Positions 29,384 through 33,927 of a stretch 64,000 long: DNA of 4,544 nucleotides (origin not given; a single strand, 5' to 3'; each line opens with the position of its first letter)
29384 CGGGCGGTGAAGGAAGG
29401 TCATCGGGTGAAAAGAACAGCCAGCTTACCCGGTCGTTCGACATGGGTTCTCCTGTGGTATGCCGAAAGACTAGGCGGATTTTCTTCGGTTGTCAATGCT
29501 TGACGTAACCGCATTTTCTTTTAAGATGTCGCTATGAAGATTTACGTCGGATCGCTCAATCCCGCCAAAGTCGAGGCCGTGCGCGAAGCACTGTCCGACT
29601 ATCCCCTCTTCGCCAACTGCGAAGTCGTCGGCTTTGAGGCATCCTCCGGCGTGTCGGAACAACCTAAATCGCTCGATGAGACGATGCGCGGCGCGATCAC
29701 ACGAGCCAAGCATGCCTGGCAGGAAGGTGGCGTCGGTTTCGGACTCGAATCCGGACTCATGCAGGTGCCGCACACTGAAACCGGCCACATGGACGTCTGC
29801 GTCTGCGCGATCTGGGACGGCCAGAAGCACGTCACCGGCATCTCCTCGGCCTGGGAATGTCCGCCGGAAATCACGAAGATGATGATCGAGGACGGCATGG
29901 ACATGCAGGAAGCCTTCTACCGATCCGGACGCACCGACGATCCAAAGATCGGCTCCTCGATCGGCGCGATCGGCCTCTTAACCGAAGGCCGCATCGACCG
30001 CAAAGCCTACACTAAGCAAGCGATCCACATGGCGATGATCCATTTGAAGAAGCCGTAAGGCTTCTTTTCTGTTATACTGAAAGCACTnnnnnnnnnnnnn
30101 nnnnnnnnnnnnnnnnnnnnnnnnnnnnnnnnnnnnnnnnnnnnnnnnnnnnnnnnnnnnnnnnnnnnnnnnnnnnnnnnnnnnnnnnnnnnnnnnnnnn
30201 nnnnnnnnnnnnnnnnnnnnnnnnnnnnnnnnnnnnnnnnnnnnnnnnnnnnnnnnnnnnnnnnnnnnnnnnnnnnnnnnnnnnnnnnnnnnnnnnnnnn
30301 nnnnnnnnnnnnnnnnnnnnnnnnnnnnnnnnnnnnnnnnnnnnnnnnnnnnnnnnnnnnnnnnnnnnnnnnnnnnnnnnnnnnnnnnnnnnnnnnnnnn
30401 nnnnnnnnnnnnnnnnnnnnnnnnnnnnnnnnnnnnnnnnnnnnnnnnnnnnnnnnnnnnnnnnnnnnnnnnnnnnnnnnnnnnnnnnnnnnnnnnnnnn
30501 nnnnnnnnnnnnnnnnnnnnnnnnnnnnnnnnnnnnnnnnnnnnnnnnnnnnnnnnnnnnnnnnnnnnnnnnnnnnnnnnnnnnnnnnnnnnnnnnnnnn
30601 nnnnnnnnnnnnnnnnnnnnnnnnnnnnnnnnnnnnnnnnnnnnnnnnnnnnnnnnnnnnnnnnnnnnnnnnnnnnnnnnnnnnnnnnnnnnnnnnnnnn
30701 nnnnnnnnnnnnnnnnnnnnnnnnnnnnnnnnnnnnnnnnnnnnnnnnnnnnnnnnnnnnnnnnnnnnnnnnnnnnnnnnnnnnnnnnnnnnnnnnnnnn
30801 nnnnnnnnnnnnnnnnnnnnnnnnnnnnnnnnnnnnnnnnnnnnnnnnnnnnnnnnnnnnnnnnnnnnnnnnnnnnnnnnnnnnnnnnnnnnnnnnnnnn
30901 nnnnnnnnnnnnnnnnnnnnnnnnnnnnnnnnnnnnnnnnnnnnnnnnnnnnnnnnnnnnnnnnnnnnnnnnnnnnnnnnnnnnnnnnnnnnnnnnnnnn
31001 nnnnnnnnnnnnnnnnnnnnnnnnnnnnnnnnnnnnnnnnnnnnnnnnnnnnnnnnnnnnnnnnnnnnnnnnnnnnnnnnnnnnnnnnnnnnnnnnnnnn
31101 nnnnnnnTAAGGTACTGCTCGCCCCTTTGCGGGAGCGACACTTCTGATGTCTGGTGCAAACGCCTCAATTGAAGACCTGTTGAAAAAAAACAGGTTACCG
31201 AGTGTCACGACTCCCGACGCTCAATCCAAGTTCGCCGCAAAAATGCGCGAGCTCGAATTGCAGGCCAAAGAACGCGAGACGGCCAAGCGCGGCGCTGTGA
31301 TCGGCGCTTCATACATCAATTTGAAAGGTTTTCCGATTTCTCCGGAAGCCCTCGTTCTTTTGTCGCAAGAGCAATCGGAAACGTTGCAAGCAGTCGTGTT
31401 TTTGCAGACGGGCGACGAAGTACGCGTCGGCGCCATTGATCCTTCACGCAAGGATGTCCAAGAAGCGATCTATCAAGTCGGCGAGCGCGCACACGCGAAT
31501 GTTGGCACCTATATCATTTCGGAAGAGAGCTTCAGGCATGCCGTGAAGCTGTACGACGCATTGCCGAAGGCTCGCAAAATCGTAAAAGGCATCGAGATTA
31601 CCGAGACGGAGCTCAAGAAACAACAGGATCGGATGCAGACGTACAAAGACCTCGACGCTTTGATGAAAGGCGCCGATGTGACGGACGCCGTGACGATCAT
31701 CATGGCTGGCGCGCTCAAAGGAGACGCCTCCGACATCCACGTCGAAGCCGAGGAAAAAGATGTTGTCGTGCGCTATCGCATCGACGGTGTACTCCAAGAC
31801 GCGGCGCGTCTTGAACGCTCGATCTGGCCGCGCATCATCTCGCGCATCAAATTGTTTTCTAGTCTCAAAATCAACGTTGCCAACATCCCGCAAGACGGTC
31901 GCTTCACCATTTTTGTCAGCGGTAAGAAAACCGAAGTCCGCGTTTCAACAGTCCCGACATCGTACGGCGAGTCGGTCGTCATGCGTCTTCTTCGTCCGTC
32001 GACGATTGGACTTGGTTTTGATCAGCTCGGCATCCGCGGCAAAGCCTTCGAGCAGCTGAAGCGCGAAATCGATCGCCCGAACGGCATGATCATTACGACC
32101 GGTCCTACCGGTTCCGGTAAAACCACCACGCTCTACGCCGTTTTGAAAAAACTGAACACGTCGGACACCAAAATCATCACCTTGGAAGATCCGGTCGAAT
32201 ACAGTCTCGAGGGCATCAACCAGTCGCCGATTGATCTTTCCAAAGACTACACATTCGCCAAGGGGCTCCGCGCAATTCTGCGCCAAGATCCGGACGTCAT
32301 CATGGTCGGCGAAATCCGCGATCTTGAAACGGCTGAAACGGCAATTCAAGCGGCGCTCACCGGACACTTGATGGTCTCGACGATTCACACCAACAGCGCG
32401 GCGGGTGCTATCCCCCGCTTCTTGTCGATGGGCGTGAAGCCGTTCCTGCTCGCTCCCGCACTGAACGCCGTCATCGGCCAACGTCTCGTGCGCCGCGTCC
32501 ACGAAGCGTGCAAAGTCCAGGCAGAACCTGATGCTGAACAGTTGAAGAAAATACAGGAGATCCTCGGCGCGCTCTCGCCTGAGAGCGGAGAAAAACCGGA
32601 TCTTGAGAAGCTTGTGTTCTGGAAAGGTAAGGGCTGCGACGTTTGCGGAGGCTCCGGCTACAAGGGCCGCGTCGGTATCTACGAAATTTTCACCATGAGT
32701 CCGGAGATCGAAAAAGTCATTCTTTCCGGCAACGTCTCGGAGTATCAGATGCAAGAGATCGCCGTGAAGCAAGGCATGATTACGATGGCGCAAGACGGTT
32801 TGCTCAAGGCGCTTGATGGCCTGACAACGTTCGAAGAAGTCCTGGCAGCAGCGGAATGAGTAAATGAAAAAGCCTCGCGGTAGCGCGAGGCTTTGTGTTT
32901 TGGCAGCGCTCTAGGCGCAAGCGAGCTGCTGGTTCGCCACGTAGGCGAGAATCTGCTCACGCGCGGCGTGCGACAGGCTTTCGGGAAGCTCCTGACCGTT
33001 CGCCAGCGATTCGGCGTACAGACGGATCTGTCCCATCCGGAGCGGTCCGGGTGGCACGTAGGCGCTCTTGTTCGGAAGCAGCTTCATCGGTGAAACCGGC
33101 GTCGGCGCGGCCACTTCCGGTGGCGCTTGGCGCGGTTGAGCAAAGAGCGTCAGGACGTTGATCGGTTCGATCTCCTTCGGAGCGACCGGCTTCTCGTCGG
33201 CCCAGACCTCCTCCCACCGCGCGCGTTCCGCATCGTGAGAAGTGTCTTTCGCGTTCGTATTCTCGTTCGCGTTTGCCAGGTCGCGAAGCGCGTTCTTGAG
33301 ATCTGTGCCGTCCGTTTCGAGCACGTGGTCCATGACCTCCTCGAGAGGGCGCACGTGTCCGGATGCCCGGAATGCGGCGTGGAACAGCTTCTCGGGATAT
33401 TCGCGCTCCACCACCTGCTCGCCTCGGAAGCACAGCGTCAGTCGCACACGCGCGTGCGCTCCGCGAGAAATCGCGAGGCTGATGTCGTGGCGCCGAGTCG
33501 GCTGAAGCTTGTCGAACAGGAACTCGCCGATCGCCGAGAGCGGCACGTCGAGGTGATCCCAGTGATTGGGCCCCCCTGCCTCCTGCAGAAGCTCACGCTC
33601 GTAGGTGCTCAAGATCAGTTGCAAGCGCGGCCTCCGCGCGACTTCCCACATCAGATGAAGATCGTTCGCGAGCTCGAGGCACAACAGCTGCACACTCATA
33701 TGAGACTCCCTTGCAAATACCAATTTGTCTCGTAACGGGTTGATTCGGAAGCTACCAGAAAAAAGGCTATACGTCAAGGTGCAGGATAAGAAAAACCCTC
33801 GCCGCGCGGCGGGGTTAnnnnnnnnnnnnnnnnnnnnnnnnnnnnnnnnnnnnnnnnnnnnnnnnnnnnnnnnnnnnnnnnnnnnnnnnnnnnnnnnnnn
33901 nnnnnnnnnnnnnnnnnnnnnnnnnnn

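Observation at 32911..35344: Unknown two-gene operon: 509-aa cytoplasmic HExxH protein plus 262-aa partner, between pilB and tsaE-tsaD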

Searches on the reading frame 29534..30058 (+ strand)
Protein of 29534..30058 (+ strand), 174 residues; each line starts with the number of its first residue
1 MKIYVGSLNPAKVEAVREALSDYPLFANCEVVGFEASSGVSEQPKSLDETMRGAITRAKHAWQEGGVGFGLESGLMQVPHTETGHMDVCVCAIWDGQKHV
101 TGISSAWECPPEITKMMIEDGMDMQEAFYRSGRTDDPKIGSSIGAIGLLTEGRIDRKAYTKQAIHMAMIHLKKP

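Call 3: search_protein_families(library=pfam, proteins=[window:29534-30058:+], max_evalue=0.1)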
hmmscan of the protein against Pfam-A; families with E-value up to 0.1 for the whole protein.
window:29534-30058:+ (174 aa): 1 family
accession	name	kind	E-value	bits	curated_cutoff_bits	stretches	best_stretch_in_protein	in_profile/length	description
PF01931.24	NTPase_I-T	-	3.6e-39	134.7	25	1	6-170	1-160/162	Protein of unknown function DUF84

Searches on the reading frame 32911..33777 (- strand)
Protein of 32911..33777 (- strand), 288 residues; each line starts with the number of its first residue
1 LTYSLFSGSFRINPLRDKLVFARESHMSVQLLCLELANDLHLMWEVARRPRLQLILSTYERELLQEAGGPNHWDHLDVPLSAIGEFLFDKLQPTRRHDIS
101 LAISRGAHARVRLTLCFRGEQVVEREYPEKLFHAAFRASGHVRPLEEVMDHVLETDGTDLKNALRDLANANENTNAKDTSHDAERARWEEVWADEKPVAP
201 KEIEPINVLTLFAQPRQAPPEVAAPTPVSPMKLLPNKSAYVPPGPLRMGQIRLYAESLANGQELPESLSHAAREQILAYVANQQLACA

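Call 3: search_protein_families(library=pfam, proteins=[window:32911-33777:-], max_evalue=0.1)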
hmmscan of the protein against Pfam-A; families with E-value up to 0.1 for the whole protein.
window:32911-33777:- (288 aa): 1 family
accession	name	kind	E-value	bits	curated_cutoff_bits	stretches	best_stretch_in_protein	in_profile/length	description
PF13755.11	Sensor_TM1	-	0.016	15.4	26.6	1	5-30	27-52/68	Sensor N-terminal transmembrane domain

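Call 4: search_protein_families(library=padloc, proteins=[window:32911-33777:-], max_evalue=1)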
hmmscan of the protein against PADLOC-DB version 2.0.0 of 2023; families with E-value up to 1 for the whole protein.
window:32911-33777:- (288 aa): 0 families

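Call 5: search_protein_families(library=ncbifam, proteins=[window:32911-33777:-], max_evalue=1)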
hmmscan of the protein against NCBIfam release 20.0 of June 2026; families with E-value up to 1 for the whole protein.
window:32911-33777:- (288 aa): 0 families

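Call 7: find_homologous_proteins(query=window:32911-33777:-, max_evalue=0.001)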
Query window:32911-33777:- (288 aa): 2 proteins with E <= 0.001 among 1066 candidates.
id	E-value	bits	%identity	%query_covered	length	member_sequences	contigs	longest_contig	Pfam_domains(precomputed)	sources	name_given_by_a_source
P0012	2.7e-171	586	100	91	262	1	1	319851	-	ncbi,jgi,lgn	ncbi:MAG: hypothetical protein WC866_03730 [Patescibacteria group bacterium]|jgi:hypothetical protei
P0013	2.2e-112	393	69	91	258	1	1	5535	-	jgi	jgi:hypothetical protein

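Call 40: search_protein_families(library=phrogs, proteins=[window:32911-33699:-], max_evalue=0.01)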
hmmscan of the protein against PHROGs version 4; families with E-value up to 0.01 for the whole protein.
window:32911-33699:- (262 aa): 0 families

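Call 60: find_encoding_contigs(protein=P0013, flank=6000, max_places=2)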
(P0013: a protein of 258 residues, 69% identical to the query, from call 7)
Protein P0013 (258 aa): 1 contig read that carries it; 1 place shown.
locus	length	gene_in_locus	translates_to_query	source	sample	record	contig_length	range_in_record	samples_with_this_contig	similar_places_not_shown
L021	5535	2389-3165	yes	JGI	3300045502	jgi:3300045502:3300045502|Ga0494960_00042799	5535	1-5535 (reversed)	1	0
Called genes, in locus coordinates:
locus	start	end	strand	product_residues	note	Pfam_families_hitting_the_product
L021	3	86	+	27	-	?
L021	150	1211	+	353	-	-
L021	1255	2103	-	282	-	PF10551:MULE (weak), PF00872:Transposase_mut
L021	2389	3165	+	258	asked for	-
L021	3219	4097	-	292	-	PF00437:T2SSE, PF13173:AAA_14 (weak)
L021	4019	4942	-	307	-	-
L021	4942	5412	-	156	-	-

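Call 63: search_solved_structures(query=A6, max_evalue=10)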
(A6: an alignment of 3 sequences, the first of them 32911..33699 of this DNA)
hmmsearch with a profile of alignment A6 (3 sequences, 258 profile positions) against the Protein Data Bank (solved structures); distinct sequences matched with E-value up to 10: 0.

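Call 72: predict_structure(alignment_id=A7)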
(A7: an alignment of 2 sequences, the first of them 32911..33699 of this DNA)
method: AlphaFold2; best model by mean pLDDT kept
length: 262 residues; sequences in the alignment: 2
mean_pLDDT: 48.4   pTM: 0.31
mean pLDDT of the five models: 48.4, 43.5, 42.3, 41.7, 41.5
residues with pLDDT >= 90: 0; 70-90: 34; 50-70: 69; < 50: 159
segments of 3 or more residues with pLDDT < 50: 3-25, 54-72, 107-214
pLDDT, mean of each block of 10 residues (from residue 1): 35 35 46 58 54 47 37 54 57 59 48 39 38 39 40 36 36 34 31 38 39 51 77 82 79 69 52
secondary structure, 60 per line:
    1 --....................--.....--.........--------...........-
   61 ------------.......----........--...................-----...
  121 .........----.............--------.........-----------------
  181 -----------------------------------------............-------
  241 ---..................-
elements in order: H3-22 E25-29 H32-40 E49-53 E57-59 E73-79 E84-91 E94-102 H103-112 H118-129 H134-146 H155-163 H222-233 H244-261
